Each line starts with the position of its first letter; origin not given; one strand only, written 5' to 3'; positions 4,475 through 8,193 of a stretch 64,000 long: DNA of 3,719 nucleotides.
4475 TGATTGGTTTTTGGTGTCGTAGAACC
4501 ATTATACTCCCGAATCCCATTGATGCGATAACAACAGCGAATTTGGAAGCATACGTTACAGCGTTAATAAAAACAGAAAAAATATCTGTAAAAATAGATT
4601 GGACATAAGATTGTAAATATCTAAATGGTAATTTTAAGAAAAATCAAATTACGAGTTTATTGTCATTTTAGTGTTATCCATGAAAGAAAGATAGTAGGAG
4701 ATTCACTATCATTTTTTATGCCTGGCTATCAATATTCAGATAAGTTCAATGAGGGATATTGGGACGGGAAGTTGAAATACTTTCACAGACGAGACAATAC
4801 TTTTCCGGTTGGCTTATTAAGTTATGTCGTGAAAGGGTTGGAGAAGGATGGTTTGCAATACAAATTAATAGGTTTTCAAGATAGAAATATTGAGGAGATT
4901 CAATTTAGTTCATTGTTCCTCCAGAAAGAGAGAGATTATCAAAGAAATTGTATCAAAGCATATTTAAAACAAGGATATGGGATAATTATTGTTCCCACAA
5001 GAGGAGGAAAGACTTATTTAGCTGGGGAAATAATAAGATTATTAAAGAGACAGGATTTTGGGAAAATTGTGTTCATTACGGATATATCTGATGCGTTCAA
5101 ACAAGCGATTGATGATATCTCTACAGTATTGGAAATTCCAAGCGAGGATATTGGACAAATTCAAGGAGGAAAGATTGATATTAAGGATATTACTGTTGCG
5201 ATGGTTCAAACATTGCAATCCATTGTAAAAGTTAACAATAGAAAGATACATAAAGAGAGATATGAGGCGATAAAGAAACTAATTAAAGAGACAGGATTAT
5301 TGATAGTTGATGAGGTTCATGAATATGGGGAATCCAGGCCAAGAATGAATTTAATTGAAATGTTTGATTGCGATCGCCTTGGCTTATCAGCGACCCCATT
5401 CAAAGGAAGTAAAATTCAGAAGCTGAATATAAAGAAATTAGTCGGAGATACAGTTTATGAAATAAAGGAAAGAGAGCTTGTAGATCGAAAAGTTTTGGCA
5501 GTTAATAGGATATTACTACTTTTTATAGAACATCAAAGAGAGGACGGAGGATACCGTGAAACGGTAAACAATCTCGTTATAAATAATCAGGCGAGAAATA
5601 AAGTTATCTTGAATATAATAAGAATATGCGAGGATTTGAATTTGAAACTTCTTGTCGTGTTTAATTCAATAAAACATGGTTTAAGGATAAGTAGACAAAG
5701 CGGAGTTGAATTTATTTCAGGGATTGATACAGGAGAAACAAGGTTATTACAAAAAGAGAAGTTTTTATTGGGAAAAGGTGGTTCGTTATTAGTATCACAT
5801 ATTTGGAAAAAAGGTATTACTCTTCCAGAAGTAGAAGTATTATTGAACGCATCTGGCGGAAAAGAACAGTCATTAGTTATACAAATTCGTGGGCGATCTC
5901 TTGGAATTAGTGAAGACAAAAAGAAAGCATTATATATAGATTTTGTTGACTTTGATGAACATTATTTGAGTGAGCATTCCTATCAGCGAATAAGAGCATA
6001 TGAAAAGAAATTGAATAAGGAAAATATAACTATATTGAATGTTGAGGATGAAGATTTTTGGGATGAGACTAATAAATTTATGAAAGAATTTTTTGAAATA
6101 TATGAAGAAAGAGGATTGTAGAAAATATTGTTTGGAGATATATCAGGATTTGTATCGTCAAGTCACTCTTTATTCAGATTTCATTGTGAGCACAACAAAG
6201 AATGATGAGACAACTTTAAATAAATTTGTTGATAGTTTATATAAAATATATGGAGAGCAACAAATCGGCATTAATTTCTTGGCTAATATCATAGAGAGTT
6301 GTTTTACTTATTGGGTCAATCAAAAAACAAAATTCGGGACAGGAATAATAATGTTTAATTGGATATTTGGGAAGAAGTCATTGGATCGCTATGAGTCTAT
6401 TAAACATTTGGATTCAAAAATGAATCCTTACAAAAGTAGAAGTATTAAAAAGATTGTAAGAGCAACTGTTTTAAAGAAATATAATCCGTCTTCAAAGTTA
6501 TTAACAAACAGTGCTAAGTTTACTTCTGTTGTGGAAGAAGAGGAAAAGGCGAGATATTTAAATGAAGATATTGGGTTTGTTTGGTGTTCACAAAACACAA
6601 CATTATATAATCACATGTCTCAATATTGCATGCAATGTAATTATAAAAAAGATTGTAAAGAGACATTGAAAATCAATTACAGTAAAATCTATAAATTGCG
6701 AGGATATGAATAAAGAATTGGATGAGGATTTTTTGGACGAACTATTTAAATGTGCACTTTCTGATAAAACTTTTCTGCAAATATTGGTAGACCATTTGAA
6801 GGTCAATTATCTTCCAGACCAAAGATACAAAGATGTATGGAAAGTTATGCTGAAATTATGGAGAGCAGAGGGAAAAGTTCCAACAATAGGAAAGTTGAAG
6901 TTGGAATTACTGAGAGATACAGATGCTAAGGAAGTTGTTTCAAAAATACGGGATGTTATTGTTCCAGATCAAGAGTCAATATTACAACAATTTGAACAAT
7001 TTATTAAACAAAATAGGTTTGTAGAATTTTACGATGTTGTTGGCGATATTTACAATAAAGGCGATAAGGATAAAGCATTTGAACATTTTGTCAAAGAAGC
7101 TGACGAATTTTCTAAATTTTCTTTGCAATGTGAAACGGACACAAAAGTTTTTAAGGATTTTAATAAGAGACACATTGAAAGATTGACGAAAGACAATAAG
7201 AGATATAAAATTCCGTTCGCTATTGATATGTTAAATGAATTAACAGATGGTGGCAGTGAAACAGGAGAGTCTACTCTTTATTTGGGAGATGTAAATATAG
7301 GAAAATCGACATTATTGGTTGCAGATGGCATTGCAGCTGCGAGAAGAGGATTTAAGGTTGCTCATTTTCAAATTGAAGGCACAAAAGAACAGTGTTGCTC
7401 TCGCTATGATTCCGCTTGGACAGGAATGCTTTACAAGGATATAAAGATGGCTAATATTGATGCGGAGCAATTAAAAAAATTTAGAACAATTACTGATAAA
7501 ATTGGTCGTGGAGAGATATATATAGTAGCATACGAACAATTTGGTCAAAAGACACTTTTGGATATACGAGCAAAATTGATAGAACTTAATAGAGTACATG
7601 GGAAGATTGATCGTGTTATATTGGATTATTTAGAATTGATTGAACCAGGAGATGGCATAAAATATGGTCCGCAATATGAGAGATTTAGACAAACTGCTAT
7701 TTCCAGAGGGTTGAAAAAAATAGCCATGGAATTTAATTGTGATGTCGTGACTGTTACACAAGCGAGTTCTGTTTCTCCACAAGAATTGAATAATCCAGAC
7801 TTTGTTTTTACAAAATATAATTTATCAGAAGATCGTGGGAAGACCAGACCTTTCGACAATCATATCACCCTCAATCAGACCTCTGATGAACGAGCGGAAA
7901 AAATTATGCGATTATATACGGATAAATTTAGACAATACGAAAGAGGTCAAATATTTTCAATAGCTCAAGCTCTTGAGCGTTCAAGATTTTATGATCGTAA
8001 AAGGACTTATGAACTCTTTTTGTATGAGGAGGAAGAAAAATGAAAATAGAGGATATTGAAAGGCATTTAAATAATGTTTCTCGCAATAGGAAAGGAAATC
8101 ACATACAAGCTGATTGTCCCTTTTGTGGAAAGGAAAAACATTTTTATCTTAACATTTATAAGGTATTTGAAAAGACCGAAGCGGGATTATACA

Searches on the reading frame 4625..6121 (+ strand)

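Call 7: search_protein_families(library=pfam, proteins=[window:4625-6121:+], max_evalue=0.001)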
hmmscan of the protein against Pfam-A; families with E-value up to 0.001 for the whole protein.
window:4625-6121:+ (498 aa): 3 families
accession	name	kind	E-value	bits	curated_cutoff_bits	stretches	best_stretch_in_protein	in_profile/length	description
PF04851.21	ResIII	-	1.1e-18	68.2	22.5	1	102-259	4-163/164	Type III restriction enzyme, res subunit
PF21241.2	UvsW_N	-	1.4e-07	32.2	25.3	1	11-72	14-71/81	DNA helicase UvsW, N-terminal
PF00270.35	DEAD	-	3.1e-07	30.7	26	1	104-259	2-161/167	DEAD/DEAH box helicase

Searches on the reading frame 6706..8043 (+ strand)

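Call 7: search_protein_families(library=pfam, proteins=[window:6706-8043:+], max_evalue=0.001)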
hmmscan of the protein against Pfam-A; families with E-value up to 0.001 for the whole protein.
window:6706-8043:+ (445 aa): 1 family
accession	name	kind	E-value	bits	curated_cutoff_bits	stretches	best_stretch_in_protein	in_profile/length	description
PF03796.21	DnaB_C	-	1.2e-15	58.1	27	1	176-354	9-179/255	DnaB-like helicase C terminal domain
